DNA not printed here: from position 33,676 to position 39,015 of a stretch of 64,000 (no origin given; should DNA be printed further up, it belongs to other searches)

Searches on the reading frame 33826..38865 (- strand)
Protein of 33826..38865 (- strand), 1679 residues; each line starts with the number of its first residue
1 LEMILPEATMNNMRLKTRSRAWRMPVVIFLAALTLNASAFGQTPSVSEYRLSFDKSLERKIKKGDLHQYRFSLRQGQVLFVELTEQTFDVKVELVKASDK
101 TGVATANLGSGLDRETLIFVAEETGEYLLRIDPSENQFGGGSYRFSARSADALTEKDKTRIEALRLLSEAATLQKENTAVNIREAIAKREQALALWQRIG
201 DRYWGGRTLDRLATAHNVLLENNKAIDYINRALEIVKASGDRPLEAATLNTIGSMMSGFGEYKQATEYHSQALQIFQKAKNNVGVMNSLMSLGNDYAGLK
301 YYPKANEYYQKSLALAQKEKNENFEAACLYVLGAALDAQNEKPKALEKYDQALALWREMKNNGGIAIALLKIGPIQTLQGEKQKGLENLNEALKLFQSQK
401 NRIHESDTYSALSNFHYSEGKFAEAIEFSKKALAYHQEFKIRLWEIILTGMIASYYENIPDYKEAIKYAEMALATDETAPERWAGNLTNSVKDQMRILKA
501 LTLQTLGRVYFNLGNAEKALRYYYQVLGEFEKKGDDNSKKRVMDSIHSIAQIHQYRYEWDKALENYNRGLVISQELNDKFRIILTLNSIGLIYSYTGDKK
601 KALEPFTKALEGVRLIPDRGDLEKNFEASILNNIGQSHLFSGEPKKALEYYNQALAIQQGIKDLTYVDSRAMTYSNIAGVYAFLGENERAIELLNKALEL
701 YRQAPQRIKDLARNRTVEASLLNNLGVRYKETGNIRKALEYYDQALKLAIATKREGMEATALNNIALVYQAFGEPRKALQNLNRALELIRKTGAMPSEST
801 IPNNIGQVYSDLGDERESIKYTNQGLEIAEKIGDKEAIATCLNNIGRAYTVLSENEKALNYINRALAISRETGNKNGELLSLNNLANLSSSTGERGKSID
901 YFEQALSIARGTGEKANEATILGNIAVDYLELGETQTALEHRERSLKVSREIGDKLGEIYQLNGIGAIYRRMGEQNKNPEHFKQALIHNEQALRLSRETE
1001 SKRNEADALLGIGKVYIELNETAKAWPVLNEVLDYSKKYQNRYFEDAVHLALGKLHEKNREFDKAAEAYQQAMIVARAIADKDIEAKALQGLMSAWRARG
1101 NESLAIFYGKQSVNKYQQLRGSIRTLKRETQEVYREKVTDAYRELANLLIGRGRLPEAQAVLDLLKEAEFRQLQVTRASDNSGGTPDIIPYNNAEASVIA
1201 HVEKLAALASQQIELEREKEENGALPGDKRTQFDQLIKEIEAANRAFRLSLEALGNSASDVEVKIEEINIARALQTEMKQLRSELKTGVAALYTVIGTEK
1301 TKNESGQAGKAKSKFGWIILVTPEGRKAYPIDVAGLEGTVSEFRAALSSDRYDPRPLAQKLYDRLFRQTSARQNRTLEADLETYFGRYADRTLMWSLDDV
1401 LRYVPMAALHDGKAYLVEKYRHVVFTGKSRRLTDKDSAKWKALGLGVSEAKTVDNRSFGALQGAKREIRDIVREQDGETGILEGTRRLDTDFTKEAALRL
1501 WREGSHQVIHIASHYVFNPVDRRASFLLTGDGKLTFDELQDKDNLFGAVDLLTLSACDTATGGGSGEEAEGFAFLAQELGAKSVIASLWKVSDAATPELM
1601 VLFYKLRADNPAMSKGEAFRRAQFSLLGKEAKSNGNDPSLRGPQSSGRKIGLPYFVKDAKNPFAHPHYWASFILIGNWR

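Call 78: search_protein_families(library=pfam, proteins=[window:33826-38865:-], max_evalue=0.0001)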
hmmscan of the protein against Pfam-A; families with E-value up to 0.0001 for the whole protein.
window:33826-38865:- (1679 aa): 15 families
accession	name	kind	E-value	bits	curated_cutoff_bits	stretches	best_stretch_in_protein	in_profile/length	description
PF13424.12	TPR_12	-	1.1e-103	340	30.1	9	627-703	2-77/77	Tetratricopeptide repeat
PF00515.34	TPR_1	-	2.4e-53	176.3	27.8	1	628-658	1-31/34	Tetratricopeptide repeat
PF07719.23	TPR_2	-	1.1e-49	162.9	27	0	720-749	2-31/34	Tetratricopeptide repeat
PF13374.12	TPR_10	-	3.4e-49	164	27.5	0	719-749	2-32/42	Tetratricopeptide repeat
PF12770.12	CHAT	-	5.2e-48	164.4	24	1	1356-1677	2-289/289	CHAT domain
PF13181.12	TPR_8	-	3.9e-34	114.3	25.7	0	628-658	1-31/34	Tetratricopeptide repeat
PF13176.12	TPR_7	-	8.5e-29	97.6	27.9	0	881-915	1-35/36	Tetratricopeptide repeat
PF17874.7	TPR_MalT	-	4.5e-25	89.1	45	2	921-1169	42-271/336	MalT-like TPR region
PF13428.12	TPR_14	-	9e-19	66.5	23.5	0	678-713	8-43/44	Tetratricopeptide repeat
PF24885.1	TPR_NPHP3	-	2.7e-17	63.4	100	1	222-323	115-220/239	Nephrocystin-3 TPR domain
PF13432.12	TPR_16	-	8.9e-08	32.9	32.7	0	725-787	3-59/65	Tetratricopeptide repeat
PF14559.12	TPR_19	-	2.3e-05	25.1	25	0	1139-1169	25-55/68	Tetratricopeptide repeat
PF10345.15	Cohesin_load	-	3.3e-05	22.9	25.8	0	683-894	363-583/585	Cohesin loading factor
PF13174.12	TPR_6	-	3.5e-05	24.6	26.3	0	506-530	6-30/33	Tetratricopeptide repeat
PF12862.13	ANAPC5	-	4.7e-05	23.8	23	0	1024-1084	16-76/91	Anaphase-promoting complex subunit 5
